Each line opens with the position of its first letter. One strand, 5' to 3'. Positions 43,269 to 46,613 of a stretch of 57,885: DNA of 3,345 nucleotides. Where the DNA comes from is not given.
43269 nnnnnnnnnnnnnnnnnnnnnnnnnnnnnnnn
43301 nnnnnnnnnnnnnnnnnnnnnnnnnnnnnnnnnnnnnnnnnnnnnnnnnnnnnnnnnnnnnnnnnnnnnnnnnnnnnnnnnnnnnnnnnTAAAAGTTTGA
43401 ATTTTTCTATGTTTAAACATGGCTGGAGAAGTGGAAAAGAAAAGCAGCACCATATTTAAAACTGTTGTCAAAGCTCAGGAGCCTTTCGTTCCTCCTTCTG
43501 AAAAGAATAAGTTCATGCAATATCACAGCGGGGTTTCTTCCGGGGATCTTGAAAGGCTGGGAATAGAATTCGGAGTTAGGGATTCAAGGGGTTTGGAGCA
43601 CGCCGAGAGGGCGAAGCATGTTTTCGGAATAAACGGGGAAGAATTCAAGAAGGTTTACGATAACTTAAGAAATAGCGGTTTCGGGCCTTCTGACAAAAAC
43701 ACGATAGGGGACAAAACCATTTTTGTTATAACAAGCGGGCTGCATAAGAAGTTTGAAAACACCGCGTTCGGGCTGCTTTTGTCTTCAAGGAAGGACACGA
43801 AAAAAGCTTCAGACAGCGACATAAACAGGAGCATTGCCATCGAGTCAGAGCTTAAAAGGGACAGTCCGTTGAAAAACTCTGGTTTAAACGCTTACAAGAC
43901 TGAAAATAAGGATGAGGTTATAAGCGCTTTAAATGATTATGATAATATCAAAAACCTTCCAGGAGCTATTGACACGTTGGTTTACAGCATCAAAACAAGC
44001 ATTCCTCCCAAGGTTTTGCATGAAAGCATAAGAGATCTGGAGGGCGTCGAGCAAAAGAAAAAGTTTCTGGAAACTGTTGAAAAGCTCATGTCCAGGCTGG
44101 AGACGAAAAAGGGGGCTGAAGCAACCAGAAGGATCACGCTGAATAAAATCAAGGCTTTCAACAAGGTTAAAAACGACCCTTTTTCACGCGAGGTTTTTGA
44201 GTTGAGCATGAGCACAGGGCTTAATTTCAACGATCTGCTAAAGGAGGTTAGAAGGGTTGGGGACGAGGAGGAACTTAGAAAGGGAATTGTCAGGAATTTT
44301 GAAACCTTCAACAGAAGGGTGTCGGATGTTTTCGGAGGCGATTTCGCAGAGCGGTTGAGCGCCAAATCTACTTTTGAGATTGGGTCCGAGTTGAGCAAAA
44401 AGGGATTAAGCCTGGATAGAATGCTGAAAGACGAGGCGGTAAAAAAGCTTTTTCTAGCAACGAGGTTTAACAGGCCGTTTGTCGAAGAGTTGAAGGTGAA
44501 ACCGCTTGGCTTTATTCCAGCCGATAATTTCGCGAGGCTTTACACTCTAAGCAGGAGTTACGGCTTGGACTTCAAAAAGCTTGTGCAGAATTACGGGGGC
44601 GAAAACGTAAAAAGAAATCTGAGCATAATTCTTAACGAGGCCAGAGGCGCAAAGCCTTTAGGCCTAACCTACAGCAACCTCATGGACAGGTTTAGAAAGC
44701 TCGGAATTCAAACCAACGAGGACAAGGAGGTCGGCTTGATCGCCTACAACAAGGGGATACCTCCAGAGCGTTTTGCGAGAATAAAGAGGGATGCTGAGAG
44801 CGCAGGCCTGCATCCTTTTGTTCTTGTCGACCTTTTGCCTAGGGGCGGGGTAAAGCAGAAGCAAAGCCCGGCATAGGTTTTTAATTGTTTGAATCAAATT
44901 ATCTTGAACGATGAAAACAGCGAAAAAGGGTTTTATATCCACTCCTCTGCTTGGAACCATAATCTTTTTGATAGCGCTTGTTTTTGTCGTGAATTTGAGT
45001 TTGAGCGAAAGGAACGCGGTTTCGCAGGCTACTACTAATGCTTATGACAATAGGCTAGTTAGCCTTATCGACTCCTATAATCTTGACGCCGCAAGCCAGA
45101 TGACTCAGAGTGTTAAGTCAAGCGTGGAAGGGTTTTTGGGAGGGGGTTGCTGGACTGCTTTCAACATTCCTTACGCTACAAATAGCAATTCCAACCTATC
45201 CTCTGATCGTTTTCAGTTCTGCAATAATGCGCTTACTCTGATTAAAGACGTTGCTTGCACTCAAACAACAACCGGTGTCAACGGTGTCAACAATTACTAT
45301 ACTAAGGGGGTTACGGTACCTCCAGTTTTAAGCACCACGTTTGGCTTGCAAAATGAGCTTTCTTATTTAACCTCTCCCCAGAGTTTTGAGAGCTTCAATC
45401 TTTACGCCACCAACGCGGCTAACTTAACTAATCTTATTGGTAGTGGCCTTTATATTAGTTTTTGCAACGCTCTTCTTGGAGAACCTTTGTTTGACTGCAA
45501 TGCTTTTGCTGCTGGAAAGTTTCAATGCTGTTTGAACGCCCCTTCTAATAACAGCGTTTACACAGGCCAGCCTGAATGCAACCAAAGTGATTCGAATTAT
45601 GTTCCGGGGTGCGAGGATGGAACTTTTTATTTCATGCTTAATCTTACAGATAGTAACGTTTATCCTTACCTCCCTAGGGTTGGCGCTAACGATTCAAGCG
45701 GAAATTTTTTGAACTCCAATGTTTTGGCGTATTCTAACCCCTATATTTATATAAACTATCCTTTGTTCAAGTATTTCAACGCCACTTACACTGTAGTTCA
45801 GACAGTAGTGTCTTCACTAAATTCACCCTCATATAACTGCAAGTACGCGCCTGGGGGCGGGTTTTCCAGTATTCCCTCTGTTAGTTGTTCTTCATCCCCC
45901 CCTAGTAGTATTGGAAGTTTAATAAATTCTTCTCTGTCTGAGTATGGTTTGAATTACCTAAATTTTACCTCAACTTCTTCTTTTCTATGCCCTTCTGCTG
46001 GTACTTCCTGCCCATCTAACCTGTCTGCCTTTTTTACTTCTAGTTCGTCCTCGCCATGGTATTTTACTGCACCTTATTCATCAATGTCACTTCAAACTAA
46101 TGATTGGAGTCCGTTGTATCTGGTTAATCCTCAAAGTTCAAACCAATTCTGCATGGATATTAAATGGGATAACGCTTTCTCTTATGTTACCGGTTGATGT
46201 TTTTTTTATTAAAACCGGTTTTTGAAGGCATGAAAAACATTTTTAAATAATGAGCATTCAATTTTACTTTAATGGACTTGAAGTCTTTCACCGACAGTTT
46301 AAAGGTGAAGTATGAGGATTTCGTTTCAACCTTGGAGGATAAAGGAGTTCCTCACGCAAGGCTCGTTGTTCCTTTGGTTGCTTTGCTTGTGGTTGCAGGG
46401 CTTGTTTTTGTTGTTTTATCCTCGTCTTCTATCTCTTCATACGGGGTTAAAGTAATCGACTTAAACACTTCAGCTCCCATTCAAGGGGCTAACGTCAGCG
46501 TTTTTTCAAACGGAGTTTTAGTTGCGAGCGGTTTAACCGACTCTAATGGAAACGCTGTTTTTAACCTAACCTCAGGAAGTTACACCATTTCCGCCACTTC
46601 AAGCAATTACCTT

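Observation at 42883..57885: Co-oriented ~15 kb surface module: archaeosortase-like protein, repeat-motif cytoplasmic protein, Cys-rich pilin-like protein and two giant paralogous surface proteins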

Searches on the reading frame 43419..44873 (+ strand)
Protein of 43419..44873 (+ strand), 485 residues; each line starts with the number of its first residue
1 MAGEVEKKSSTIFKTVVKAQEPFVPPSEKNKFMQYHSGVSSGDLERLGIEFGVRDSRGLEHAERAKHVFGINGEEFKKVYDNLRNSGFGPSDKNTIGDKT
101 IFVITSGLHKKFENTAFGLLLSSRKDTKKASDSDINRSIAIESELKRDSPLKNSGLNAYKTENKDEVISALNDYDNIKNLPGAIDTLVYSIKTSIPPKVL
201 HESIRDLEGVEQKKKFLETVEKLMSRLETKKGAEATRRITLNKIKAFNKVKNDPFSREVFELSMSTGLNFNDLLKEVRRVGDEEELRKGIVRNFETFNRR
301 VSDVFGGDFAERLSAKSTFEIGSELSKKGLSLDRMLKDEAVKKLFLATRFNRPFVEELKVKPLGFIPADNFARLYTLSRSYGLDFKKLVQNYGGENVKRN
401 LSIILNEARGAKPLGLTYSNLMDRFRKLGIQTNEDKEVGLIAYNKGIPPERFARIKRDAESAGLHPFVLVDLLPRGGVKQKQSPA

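Call 5: search_protein_families(library=pfam, proteins=[window:43419-44873:+], max_evalue=1)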
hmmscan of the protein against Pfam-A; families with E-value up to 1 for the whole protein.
window:43419-44873:+ (485 aa): 1 family
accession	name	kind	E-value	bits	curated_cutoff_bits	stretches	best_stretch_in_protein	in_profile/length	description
PF04192.17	Utp21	-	0.16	12.3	30.8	1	110-237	38-154/209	Utp21 specific WD40 associated putative domain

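Call 6: search_protein_families(library=ncbifam, proteins=[window:43419-44873:+], max_evalue=1)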
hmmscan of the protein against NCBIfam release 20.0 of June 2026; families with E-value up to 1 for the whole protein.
window:43419-44873:+ (485 aa): 0 families

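Call 13: find_homologous_proteins(query=window:43419-44873:+, max_evalue=0.001)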
Query window:43419-44873:+ (485 aa): 2 proteins with E <= 0.001 among 8000 candidates.
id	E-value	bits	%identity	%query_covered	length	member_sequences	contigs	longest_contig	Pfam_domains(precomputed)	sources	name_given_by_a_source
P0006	0.0e+0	1054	100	100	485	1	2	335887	-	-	-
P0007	3.0e-191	655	66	96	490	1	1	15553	-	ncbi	-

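Call 53: search_solved_structures(query=window:43419-44873:+, max_evalue=1)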
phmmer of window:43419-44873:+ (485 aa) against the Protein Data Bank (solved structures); distinct sequences matched with E-value up to 1: 0.

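Call 71: predict_structure(alignment_id=A8)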
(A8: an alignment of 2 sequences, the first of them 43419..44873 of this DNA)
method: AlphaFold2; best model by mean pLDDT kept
length: 485 residues; sequences in the alignment: 2
mean_pLDDT: 55.8   pTM: 0.40
mean pLDDT of the five models: 55.8, 52.1, 48.5, 47.8, 41.9
residues with pLDDT >= 90: 0; 70-90: 136; 50-70: 157; < 50: 192
segments of 3 or more residues with pLDDT < 50: 1-19, 91-93, 107-132, 149-163, 314-317, 350-447, 462-485
pLDDT, mean of each block of 10 residues (from residue 1): 29 35 77 70 80 77 61 75 68 59 54 43 39 52 56 41 53 61 65 75 78 79 72 72 84 80 75 71 68 72 61 50 53 55 53 28 33 40 40 39 30 31 35 39 46 54 45 39 31
secondary structure, 60 per line:
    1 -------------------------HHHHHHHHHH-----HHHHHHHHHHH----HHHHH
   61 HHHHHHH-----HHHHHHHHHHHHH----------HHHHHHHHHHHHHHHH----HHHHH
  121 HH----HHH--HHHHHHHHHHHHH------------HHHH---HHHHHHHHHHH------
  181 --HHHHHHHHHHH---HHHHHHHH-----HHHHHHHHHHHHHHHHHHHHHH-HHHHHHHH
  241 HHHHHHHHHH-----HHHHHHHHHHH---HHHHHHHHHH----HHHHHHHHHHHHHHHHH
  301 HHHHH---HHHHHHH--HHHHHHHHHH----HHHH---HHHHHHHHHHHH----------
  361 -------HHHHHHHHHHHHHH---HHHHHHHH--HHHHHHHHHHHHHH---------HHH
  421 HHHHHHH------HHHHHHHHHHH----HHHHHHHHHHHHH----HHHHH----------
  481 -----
elements in order: H26-35 H41-51 H56-67 H73-85 H96-111 H116-122 H132-144 H157-160 H164-174 H183-193 H197-204 H210-231 H233-250 H256-266 H270-279 H284-305 H309-315 H318-327 H332-335 H339-350 H368-381 H385-392 H395-408 H418-427 H434-444 H449-461 H466-470

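Call 74: fold_search(model_id=the predicted structure, library=pdb)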
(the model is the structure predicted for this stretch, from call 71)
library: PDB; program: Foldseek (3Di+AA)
matches with E <= 10: 124; with E <= 0.001: 0
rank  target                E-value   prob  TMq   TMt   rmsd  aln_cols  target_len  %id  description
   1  8v2d_J                1.5e-01  0.66  0.19  0.24  16.6       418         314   13  Computational Designed Nanocage O43_129 (released 2024-03-13)
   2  4oto_A                1.7e-01  0.20  0.12  0.12  26.5       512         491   11  Crystal structure of the S505W mutant of TAL effector dHax3 (released 2014-05-28)
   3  9k80_A                3.2e-01  0.18  0.11  0.17  20.8       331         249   15  Cryo-EM structure of designed zinc-induced filament Fiber-n6-Zn1-HEHE-5 (released 2025-10-29)
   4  8fbi                  5.1e-01  0.15  0.11  0.17  20.7       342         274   15  Improving the secretion of designed protein assemblies through negative design of cryptic transmembrane domains (released 2023-03-22)
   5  4cja_A                6.9e-01  0.12  0.14  0.11  26.4       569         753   13  BurrH DNA-binding protein from Burkholderia rhizoxinica in complex with its target DNA (released 2014-07-09)
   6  6yes_A                8.2e-01  0.25  0.15  0.11  19.4       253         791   12  Crystal structure of type I-D CRISPR-Cas nuclease Cas10d (released 2020-10-28)
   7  8ueo_1L               1.1e+00  0.06  0.13  0.11  34.5       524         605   12  In-situ complex I (Active-Apo) (released 2024-06-19)
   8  9cz4                  1.3e+00  0.05  0.10  0.12  24.9       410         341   13  Crystal Structure (I) of human farnesyl pyrophosphate synthase in complex with a cryptic pocket ligand, CL03049 (released 2025-10-29)
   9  9hux_A                1.6e+00  0.05  0.12  0.07  21.7       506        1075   11  CryoEM map of the large glutamate dehydrogenase composed of 180 kDa subunits from Mycobacterium smegmatis obtained in  (released 2026-01-14)
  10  9h4e_B                1.6e+00  0.04  0.09  0.10  22.6       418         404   10  trans-aconitate decarboxylase Tad1- wild type binding with glycerol (released 2025-03-19)
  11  7upp_A                1.7e+00  0.18  0.20  0.28  16.5       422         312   12  Crystal structure of designed heterotrimeric assembly DHT03_2arm_A21/B21/C long (released 2022-12-14)
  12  6thh_C                1.8e+00  0.20  0.17  0.11  16.8       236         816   14  Crystal structure of type I-D CRISPR-Cas nuclease Cas10d in complex with the SIRV3 AcrID1 (gp02) anti-CRISPR protein (released 2020-10-28)
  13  6a1d                  1.9e+00  0.04  0.11  0.10  30.5       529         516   10  Crystal structure of a synthase 1 from Santalum album in complex with ligand (released 2019-06-12)
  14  6xi6                  2.0e+00  0.18  0.19  0.30  18.8       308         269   11  Hierarchical design of multi-scale protein complexes by combinatorial assembly of oligomeric helical bundle and repeat p (released 2021-06-02)
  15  4z9g_A                2.4e+00  0.03  0.09  0.10  22.1       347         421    9  Crystal structure of human corticotropin-releasing factor receptor 1 (CRF1R) in complex with the antagonist CP-376395  (released 2016-06-29)
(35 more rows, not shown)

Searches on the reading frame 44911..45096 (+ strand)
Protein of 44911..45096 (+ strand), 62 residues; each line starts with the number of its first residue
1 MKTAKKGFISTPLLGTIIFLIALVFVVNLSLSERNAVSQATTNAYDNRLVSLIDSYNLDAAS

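Call 54: search_protein_families(library=pfam, proteins=[window:44911-45096:+], max_evalue=10)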
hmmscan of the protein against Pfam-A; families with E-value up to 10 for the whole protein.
seq(62 aa): 1 family
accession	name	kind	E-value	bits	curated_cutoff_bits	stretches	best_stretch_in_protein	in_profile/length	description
PF15471.11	TMEM171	-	0.1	12.1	27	1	6-42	157-193/320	Transmembrane protein family 171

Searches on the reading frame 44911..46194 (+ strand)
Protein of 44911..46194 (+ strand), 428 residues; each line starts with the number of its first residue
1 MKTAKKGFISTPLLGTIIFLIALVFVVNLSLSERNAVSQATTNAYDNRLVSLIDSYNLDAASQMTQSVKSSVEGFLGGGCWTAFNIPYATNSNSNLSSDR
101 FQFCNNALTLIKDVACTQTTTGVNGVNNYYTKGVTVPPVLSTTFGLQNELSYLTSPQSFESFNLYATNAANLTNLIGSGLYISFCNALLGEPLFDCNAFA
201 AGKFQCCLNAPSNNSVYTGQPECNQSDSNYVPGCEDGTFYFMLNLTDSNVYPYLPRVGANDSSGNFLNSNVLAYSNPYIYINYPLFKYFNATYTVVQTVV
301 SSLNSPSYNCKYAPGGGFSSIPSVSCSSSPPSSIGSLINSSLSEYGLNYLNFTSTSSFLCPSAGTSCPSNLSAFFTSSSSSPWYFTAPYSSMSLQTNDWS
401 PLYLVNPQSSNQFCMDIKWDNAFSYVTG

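Call 5: search_protein_families(library=pfam, proteins=[window:44911-46194:+], max_evalue=1)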
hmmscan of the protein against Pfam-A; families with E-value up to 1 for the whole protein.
window:44911-46194:+ (428 aa): 1 family
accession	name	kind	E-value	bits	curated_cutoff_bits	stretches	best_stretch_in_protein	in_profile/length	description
PF00779.24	BTK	-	0.87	10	24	0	197-210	5-18/30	BTK motif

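Call 6: search_protein_families(library=ncbifam, proteins=[window:44911-46194:+], max_evalue=1)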
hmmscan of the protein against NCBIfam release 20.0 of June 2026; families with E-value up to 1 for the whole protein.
window:44911-46194:+ (428 aa): 0 families

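Call 44: find_related_loci(query=A5, collection=metagenome_contigs, flank=10000)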
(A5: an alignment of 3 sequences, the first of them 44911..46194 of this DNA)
Query A5 (428 aa) in metagenome_contigs; peptide patterns used: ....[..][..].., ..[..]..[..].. (x = any residue, [..] = any of these).
226 stretches matched a pattern; 3 encode a relative of the query (tblastn E <= 1e-3); 3 distinct loci.
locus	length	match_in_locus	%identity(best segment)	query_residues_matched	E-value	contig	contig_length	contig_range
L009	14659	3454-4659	32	6-294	5e-18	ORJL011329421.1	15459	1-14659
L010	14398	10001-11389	31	4-291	4e-16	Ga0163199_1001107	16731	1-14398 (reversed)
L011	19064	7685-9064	33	6-293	5e-14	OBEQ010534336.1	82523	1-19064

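Call 52: search_solved_structures(query=A6, max_evalue=1)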
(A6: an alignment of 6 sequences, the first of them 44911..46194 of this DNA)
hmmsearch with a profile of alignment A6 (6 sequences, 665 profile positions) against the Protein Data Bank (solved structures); distinct sequences matched with E-value up to 1: 7.
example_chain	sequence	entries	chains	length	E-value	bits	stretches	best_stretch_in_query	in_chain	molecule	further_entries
2pvd_A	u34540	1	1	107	0.042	15.9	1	253-317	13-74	Ferredoxin-thioredoxin reductase, catalytic chain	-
2xxs_A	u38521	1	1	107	0.25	13.4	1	170-209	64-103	PROTEIN MXIG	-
4a4y_A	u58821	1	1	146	0.36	12.8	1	170-209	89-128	PROTEIN MXIG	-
2puk_A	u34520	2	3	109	0.61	12.1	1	253-317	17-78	Ferredoxin-thioredoxin reductase, catalytic chain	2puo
2pu9_A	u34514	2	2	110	0.63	12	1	253-317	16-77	Ferredoxin-thioredoxin reductase, catalytic chain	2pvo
2pvg_A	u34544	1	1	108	0.66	12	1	253-317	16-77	Ferredoxin-thioredoxin reductase, catalytic chain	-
1dj7_A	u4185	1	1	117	0.81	11.7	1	252-317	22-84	FERREDOXIN THIOREDOXIN REDUCTASE: CATALYTIC CHAIN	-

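Call 64: find_related_loci(query=A5, collection=viral_contigs, flank=10000)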
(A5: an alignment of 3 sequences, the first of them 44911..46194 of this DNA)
Query A5 (428 aa) in viral_contigs; peptide patterns used: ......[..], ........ (x = any residue, [..] = any of these).
123 stretches matched a pattern, but none encodes a relative of the query by tblastn (E <= 1e-3).

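Call 70: predict_structure(protein=window:44911-46194:+)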
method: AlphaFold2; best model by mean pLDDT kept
length: 428 residues; sequences in the alignment: 1
mean_pLDDT: 33.4   pTM: 0.19
mean pLDDT of the five models: 33.4, 32.3, 29.5, 28.2, 27.2
residues with pLDDT >= 90: 0; 70-90: 13; 50-70: 10; < 50: 405
segments of 3 or more residues with pLDDT < 50: 1-5, 29-428
pLDDT, mean of each block of 10 residues (from residue 1): 49 75 63 36 33 33 32 34 31 34 38 32 32 31 32 31 27 27 28 27 26 28 30 33 34 31 34 34 31 29 25 21 24 36 32 28 27 34 35 35 38 37 30
secondary structure, 60 per line:
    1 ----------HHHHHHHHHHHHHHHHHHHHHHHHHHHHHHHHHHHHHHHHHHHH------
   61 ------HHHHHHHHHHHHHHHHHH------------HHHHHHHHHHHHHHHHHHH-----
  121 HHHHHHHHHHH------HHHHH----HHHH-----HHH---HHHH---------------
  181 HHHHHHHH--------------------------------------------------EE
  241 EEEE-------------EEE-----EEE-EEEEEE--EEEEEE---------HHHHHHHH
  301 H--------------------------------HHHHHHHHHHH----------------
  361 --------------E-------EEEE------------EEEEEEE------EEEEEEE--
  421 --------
elements in order: H11-54 H67-84 H97-115 H121-131 H138-142 H147-150 H162-165 H181-188 E239-244 E258-260 E266-268 E270-275 E278-283 H293-301 H334-344 E383-386 E399-405 E412-418

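Call 89: search_protein_families(library=pfam, proteins=[L009:2966-3352:+], max_evalue=0.01)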
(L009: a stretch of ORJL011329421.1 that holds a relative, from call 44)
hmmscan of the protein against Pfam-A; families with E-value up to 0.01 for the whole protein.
L009:2966-3352:+ (129 aa): 0 families

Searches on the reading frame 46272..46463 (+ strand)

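Call 54: search_protein_families(library=pfam, proteins=[window:46272-46463:+], max_evalue=10)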
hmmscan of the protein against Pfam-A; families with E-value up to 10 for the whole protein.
seq(64 aa): 1 family
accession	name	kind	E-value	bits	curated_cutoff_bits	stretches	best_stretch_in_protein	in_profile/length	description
PF19451.5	DUF5989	-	0.23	12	27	1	33-55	20-42/49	Family of unknown function (DUF5989)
